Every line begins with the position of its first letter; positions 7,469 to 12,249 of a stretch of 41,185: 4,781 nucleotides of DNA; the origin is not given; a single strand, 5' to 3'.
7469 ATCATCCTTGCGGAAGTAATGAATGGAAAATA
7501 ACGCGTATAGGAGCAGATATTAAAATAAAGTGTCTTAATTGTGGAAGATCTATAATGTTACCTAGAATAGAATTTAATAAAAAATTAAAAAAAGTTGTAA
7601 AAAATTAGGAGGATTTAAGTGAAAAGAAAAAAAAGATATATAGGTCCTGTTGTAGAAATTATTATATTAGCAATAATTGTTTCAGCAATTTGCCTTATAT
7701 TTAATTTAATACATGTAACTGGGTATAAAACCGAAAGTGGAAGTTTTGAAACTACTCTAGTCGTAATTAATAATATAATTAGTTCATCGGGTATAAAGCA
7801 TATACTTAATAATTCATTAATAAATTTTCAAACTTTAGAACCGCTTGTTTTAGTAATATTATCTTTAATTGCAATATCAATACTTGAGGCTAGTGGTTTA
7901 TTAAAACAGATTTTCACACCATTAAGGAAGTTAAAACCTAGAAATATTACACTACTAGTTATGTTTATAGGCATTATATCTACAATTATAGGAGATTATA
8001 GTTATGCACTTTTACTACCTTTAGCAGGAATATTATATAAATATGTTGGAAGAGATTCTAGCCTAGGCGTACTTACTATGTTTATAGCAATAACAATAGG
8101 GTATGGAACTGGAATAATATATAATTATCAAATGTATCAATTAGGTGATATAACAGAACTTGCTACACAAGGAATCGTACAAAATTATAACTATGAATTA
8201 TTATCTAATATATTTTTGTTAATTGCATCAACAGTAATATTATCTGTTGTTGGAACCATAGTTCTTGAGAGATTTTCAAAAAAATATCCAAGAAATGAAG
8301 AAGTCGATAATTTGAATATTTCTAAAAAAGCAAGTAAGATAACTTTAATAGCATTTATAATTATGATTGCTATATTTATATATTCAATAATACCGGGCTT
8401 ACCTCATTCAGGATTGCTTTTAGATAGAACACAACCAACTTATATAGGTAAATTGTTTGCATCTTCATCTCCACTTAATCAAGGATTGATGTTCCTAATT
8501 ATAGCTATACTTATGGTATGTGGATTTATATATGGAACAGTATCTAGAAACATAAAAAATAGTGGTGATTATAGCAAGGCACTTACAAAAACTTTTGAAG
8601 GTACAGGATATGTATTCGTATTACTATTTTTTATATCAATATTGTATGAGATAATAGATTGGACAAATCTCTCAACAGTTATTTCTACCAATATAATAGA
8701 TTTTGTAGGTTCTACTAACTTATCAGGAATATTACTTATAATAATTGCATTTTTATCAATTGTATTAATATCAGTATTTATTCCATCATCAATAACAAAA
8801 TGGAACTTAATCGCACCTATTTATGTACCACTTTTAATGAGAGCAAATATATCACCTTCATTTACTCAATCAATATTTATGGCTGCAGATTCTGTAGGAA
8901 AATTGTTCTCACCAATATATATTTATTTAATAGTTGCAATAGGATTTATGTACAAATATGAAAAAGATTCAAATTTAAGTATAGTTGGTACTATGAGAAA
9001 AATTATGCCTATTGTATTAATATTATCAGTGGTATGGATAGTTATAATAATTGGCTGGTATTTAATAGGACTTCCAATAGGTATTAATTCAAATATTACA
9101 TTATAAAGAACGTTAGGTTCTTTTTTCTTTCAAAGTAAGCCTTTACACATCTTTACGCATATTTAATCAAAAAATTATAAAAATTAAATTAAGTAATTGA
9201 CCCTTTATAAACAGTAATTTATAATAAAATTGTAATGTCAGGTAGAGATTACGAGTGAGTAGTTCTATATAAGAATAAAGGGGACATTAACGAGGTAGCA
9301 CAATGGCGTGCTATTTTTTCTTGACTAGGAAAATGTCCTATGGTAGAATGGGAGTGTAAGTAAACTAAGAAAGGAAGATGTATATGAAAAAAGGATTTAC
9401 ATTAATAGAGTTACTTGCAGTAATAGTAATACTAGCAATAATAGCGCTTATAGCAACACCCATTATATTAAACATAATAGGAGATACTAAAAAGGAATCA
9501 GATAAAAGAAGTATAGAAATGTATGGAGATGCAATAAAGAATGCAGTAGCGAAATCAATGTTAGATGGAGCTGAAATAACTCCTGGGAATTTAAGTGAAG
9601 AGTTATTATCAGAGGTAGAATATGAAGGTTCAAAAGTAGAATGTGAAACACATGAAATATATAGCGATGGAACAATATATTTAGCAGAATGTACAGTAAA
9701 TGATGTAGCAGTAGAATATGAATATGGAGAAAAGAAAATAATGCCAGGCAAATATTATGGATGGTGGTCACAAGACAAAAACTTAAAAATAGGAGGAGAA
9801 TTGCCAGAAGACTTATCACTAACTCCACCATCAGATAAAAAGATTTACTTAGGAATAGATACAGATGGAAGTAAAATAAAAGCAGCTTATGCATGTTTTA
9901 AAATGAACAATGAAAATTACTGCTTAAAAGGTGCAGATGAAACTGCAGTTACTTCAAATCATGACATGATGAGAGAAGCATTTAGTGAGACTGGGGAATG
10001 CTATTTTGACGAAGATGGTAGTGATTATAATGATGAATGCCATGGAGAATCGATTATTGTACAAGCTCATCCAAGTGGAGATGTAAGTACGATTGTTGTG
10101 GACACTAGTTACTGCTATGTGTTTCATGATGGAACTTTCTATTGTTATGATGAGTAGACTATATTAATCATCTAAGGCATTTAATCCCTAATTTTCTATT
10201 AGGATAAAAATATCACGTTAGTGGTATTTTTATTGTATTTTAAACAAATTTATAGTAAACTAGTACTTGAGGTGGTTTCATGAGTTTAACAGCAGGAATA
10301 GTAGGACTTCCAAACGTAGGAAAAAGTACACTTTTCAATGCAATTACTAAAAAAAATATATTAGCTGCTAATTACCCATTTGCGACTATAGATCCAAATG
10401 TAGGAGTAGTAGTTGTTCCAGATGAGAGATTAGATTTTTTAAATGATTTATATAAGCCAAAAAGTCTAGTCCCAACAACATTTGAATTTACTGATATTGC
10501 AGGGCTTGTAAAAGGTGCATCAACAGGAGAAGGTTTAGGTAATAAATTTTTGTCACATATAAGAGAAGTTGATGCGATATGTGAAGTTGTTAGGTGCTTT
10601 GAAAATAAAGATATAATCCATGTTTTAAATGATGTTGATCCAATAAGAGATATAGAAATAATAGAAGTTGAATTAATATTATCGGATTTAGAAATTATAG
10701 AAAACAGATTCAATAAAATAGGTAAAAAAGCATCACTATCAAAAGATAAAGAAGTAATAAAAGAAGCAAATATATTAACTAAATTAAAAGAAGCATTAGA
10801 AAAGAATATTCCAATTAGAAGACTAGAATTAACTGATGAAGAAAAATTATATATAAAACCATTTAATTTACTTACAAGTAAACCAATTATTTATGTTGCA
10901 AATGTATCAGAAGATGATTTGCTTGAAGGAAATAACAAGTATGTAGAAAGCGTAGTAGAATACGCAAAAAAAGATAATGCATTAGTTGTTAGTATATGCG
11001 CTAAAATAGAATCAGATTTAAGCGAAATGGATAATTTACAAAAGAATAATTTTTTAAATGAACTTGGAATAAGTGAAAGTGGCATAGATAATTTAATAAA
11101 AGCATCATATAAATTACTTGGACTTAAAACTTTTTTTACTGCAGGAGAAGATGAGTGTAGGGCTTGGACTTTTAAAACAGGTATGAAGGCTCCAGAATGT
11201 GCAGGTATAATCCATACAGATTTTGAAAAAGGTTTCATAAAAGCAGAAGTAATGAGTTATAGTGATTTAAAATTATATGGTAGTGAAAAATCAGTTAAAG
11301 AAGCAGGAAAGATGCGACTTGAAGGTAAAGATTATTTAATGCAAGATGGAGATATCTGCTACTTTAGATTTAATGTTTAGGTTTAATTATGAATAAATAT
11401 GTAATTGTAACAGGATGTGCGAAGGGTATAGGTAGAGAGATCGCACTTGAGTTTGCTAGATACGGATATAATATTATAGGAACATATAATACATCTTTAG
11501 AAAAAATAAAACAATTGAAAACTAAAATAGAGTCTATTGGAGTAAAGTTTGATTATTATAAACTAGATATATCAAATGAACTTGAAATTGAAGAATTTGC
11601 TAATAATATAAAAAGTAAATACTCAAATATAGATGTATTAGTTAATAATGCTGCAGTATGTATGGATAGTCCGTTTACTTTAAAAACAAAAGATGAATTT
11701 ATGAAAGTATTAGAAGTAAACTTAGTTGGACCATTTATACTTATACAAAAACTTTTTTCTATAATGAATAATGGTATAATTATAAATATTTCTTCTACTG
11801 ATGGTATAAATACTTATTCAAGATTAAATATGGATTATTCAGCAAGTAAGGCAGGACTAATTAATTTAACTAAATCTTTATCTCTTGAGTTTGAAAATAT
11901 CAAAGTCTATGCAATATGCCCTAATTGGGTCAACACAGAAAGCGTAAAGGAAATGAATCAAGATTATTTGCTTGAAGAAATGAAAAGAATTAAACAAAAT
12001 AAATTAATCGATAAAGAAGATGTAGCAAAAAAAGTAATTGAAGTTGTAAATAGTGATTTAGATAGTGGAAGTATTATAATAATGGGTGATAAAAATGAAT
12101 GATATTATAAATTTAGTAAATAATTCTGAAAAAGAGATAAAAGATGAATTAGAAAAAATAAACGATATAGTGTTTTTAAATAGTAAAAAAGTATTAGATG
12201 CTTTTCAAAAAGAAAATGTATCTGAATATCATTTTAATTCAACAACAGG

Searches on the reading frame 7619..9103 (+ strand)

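Call 53: search_protein_families(library=pfam, proteins=[window:7619-9103:+], max_evalue=0.001)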
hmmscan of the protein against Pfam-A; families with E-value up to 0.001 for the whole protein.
window:7619-9103:+ (495 aa): 2 families
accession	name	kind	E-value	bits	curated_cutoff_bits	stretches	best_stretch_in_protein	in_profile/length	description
PF03806.19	ABG_transport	-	1.5e-72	244.9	27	1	12-494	18-501/502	AbgT putative transporter family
PF03553.21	Na_H_antiporter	-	0.00088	19.1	23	1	173-434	13-261/303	Na+/H+ antiporter family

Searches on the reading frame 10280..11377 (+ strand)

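Call 53: search_protein_families(library=pfam, proteins=[window:10280-11377:+], max_evalue=0.001)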
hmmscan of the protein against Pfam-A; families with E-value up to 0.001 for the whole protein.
window:10280-11377:+ (366 aa): 3 families
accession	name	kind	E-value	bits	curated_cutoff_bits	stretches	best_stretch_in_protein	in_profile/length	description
PF06071.19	YchF-GTPase_C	-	3.4e-40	136.5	27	1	282-365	1-84/84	Protein of unknown function (DUF933)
PF01926.29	MMR_HSR1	-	2.3e-21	76.5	21.9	1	5-114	2-94/113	50S ribosome-binding GTPase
PF02421.24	FeoB_N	-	3.9e-08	33.4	27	1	6-51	4-49/156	Ferrous iron transport protein B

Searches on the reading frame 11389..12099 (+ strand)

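Call 115: search_protein_families(library=pfam, proteins=[window:11389-12099:+], max_evalue=0.001)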
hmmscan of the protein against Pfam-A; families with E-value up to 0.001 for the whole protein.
window:11389-12099:+ (237 aa): 4 families
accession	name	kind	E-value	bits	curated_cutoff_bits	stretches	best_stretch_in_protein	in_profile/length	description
PF00106.31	adh_short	-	1.4e-45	155.7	26.6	1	3-192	1-193/195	short chain dehydrogenase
PF13561.12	adh_short_C2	-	6.9e-39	134.3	27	1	9-217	1-214/236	Enoyl-(Acyl carrier protein) reductase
PF08659.16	KR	-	4.9e-13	49.8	22.6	1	5-153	3-152/180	KR domain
PF23441.1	SDR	-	0.00037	20.4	27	1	72-188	78-201/258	SDR-like rossmann domain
